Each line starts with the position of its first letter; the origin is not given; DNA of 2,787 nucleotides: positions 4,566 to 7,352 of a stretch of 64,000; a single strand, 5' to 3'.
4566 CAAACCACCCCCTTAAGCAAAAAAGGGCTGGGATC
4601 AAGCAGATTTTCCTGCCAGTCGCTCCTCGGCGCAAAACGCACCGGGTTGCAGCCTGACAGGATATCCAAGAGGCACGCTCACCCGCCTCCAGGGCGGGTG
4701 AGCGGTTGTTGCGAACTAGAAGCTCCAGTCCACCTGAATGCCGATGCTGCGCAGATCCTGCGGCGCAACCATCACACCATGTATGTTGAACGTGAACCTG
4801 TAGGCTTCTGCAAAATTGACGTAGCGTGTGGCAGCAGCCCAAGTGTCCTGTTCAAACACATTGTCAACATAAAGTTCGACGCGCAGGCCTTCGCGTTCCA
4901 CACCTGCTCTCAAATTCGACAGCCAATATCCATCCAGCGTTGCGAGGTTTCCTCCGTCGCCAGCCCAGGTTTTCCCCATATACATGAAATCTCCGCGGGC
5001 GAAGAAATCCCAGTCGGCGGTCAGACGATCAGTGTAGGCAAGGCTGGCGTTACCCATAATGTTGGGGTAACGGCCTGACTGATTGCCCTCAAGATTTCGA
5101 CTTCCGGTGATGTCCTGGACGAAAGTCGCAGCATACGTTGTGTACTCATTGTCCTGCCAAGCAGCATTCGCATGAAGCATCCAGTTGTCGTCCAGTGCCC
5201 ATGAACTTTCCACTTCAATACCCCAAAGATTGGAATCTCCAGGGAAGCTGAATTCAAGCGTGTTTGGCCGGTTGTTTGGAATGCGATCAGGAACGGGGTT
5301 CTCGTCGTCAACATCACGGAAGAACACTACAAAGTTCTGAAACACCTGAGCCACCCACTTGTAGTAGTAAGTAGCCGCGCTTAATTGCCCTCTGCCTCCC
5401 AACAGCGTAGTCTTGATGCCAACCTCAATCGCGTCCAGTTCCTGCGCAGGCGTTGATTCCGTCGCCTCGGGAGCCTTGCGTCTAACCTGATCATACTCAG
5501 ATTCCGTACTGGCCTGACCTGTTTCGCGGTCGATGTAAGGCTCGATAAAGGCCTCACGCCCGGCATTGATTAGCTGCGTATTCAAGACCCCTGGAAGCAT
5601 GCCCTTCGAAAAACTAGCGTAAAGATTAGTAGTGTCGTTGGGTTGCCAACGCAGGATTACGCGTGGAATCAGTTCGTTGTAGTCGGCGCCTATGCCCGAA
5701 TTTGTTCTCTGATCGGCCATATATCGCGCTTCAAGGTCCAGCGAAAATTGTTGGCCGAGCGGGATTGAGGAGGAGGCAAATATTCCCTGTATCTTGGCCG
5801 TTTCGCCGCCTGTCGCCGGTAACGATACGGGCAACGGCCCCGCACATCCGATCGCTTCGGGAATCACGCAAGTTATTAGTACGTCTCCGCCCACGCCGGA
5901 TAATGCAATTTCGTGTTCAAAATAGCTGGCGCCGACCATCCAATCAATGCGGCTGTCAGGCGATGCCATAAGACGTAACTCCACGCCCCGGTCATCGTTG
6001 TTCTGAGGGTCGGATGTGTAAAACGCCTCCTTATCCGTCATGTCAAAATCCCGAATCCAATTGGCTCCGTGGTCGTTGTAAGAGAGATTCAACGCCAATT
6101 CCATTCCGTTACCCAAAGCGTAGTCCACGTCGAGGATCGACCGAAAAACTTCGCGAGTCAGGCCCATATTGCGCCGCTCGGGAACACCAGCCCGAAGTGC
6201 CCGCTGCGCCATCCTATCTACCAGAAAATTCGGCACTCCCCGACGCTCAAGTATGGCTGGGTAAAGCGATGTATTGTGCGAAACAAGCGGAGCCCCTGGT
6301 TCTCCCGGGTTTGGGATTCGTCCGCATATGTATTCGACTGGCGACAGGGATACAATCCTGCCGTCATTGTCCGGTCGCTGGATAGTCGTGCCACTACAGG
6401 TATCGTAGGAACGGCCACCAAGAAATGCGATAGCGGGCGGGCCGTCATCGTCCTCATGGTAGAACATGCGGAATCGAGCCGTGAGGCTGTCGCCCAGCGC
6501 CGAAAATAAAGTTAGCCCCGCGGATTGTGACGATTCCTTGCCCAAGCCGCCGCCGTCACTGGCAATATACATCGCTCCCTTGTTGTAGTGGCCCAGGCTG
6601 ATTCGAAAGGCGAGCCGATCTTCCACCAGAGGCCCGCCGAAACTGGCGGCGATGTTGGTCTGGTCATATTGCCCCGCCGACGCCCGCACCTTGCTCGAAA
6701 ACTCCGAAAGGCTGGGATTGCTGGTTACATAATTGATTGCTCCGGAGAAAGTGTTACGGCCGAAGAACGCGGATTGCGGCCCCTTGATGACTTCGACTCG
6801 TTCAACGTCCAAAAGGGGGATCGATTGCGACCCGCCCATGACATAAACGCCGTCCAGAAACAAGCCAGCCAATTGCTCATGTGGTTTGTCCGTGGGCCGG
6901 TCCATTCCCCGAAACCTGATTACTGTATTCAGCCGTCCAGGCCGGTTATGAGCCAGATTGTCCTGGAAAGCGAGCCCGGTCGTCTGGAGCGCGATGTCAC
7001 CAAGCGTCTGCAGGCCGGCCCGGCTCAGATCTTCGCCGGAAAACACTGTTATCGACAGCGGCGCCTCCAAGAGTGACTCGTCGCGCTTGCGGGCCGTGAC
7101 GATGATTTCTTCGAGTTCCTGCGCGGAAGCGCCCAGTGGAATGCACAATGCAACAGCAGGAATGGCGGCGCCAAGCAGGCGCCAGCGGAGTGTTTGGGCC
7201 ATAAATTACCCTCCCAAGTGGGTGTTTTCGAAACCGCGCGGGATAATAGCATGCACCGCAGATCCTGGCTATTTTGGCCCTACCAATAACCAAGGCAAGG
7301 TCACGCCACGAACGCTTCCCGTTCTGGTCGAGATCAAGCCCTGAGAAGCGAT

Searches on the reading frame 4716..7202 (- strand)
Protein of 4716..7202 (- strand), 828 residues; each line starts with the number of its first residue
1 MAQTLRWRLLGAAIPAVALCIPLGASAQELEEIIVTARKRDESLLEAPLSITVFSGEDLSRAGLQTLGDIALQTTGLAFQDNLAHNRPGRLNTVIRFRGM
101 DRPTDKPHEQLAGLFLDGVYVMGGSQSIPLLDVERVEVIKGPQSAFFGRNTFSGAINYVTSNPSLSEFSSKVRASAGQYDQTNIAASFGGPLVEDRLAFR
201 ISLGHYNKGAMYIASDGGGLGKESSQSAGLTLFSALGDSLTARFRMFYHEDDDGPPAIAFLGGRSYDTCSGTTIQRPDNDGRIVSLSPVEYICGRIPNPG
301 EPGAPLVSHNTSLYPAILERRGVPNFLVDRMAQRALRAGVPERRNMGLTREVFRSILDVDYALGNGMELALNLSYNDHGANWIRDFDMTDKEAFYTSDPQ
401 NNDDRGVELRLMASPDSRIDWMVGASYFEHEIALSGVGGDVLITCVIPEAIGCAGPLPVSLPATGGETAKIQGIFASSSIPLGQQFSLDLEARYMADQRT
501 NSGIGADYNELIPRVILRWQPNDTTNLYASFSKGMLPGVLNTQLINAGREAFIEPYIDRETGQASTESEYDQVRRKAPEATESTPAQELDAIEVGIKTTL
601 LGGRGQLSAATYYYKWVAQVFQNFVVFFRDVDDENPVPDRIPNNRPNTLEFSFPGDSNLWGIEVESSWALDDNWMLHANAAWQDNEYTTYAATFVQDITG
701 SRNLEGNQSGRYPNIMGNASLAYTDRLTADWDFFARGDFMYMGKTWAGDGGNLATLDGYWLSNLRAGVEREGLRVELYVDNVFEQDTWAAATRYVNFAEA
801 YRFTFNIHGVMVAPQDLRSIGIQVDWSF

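Call 53: search_protein_families(library=ncbifam, proteins=[window:4716-7202:-], max_evalue=0.00001)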
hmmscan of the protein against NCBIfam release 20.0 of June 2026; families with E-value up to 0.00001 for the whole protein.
window:4716-7202:- (828 aa): 18 families
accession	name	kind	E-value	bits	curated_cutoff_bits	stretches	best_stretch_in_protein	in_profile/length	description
TIGR01783.1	TonB-siderophor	subfamily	2.6e-36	125.5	223.5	2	47-273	2-221/649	TonB-dependent siderophore receptor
NF053590.1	TonB_dep_TOL0244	equivalog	6.7e-18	64.6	645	1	26-209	6-185/604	TOL_0244 family TonB-dependent receptor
TIGR01785.1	TonB-hemin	subfamily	1.2e-13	50.5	316.85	1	30-163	1-131/677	TonB-dependent heme/hemoglobin receptor family protein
NF007478.2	PRK10064.1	equivalog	3.8e-11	42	745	1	11-162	11-159/663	catecholate siderophore receptor CirA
TIGR01779.1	TonB-B12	equivalog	1.1e-09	37.4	599.7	1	15-193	12-185/614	TonB-dependent vitamin B12 receptor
NF010010.0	PRK13483.1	equivalog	1.5e-09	36.4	927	1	26-201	29-208/660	ligand-gated channel protein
NF047944.1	FoxamRcptFoxA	equivalog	3.7e-09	35.5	1300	1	44-202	51-204/697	ferrioxamine B receptor FoxA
NF010011.0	PRK13484.1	equivalog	3.8e-09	35.4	1197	1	19-206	19-210/682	IreA family TonB-dependent siderophore receptor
NF010038.0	PRK13513.1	equivalog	1.4e-08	33.7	942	1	129-202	133-211/659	ligand-gated channel protein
NF007447.0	PRK10003.1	equivalog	2.1e-07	29.7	666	0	47-203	79-227/727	ferric-rhodotorulic acid/ferric-coprogen receptor FhuE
NF041535.1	TonB_rec_PqqU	equivalog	2.4e-07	29.5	1200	0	35-162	3-131/676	TonB-dependent receptor PqqU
NF007349.0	PRK09840.1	equivalog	2.4e-07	29.1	686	1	113-202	128-214/760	catecholate siderophore receptor Fiu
TIGR01786.1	TonB-hemlactrns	subfamily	1.3e-06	27.1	323.75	0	32-163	2-136/719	TonB-dependent hemoglobin/transferrin/lactoferrin family receptor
NF010651.0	PRK14050.1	equivalog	2.2e-06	26.1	884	0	112-165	134-190/730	TonB-dependent siderophore receptor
NF050067.1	TonBEntbctnRecCfrA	equivalog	3.2e-06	25.7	1200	0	118-208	115-210/698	TonB-dependent ferric enterobactin receptor CfrA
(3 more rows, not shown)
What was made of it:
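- Tried and rejected: All five receptors tested fall below every NCBIfam subfamily cut-off (call 53).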
